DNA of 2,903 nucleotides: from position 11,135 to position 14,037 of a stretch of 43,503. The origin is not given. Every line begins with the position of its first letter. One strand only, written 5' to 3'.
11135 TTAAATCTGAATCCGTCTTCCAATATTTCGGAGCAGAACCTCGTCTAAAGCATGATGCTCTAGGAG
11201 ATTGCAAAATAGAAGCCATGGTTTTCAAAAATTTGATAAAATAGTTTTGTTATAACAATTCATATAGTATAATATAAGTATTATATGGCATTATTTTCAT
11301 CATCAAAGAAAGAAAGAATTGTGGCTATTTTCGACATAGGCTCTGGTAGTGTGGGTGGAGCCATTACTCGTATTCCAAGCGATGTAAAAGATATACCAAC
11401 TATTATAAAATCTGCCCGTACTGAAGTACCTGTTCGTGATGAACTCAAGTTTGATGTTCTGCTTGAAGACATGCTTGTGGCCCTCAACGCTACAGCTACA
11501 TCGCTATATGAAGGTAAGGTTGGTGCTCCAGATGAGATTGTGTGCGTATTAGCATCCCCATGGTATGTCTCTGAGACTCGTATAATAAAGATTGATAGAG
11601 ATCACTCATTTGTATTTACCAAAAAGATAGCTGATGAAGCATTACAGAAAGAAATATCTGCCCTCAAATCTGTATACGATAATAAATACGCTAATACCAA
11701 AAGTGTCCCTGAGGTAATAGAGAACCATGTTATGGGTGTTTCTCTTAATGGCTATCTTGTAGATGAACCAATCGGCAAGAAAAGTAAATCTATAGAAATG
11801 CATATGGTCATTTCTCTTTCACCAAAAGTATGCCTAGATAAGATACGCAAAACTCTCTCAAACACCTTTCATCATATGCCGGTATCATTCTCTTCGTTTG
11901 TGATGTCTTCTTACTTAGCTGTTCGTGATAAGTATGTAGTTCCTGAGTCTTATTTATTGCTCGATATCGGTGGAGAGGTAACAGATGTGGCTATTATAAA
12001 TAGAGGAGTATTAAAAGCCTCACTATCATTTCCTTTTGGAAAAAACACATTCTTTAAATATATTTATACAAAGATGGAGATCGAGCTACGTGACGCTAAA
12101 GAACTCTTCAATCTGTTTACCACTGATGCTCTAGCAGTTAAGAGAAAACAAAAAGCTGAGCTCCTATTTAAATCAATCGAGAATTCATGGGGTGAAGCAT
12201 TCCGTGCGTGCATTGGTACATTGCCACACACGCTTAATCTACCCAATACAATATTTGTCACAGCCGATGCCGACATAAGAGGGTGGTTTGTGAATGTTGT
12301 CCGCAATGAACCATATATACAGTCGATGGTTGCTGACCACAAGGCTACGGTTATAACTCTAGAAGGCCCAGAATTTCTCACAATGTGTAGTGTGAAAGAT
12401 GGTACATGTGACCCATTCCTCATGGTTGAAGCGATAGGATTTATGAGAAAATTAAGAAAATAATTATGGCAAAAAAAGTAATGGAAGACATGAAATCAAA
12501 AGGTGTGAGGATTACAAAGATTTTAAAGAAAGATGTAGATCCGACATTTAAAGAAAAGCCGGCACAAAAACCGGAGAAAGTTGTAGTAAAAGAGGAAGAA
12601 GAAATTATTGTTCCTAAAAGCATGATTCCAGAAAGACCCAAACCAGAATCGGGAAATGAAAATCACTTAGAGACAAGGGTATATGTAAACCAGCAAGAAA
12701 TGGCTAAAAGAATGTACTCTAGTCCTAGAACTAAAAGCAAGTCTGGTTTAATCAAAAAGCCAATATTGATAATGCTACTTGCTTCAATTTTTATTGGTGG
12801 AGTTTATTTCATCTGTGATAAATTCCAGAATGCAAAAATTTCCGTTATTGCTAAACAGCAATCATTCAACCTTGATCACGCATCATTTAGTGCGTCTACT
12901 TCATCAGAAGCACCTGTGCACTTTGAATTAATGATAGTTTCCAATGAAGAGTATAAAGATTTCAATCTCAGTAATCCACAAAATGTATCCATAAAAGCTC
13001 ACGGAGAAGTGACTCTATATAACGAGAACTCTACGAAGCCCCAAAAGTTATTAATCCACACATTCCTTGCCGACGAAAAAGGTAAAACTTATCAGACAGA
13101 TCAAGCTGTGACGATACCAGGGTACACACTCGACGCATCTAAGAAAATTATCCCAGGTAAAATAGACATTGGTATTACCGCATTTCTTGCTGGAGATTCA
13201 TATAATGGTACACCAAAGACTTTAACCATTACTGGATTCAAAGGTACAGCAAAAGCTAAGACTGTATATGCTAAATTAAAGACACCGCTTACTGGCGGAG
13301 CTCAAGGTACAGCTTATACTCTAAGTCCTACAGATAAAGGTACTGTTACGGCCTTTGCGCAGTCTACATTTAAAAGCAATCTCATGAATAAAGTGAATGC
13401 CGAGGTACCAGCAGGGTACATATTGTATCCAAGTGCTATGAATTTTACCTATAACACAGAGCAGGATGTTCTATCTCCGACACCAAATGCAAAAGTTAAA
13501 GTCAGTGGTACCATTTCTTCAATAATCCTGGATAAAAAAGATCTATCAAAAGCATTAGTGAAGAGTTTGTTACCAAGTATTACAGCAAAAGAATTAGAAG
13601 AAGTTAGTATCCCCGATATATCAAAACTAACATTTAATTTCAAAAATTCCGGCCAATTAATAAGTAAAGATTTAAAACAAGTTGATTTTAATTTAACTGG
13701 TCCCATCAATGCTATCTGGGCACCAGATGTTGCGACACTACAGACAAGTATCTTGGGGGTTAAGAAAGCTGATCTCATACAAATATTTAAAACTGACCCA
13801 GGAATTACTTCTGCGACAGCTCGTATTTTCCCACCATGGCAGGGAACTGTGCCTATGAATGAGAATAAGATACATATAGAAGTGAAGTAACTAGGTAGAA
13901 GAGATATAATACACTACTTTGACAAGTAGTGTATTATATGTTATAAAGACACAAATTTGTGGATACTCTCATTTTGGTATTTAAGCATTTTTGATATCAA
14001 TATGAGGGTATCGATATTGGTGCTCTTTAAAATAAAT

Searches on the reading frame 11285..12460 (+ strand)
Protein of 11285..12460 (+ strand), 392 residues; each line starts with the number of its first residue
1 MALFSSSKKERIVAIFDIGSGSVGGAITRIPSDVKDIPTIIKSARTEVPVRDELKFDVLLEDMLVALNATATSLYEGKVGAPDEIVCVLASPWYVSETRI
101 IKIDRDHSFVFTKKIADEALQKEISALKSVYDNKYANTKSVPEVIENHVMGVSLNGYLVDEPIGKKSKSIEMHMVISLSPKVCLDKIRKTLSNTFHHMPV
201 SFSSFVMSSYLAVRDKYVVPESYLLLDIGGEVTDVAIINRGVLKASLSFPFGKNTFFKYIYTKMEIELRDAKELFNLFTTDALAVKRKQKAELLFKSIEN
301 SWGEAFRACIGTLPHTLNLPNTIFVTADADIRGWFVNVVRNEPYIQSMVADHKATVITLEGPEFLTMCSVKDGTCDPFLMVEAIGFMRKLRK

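Call 43: search_protein_families(library=pfam, proteins=[window:11285-12460:+], max_evalue=0.01)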
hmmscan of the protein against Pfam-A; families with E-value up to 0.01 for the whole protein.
window:11285-12460:+ (392 aa): 1 family
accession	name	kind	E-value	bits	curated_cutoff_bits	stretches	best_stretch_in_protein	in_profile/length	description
PF14450.12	FtsA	-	0.0033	18.2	31.8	1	225-274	2-51/127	Cell division protein FtsA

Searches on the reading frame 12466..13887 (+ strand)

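Call 43: search_protein_families(library=pfam, proteins=[window:12466-13887:+], max_evalue=0.01)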
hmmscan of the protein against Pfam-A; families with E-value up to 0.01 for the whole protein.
window:12466-13887:+ (474 aa): 1 family
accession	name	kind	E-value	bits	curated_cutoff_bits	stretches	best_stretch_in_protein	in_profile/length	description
PF21110.3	GlxA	-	0.0018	19.4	27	1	177-263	1-95/105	GlxA beta barrel domain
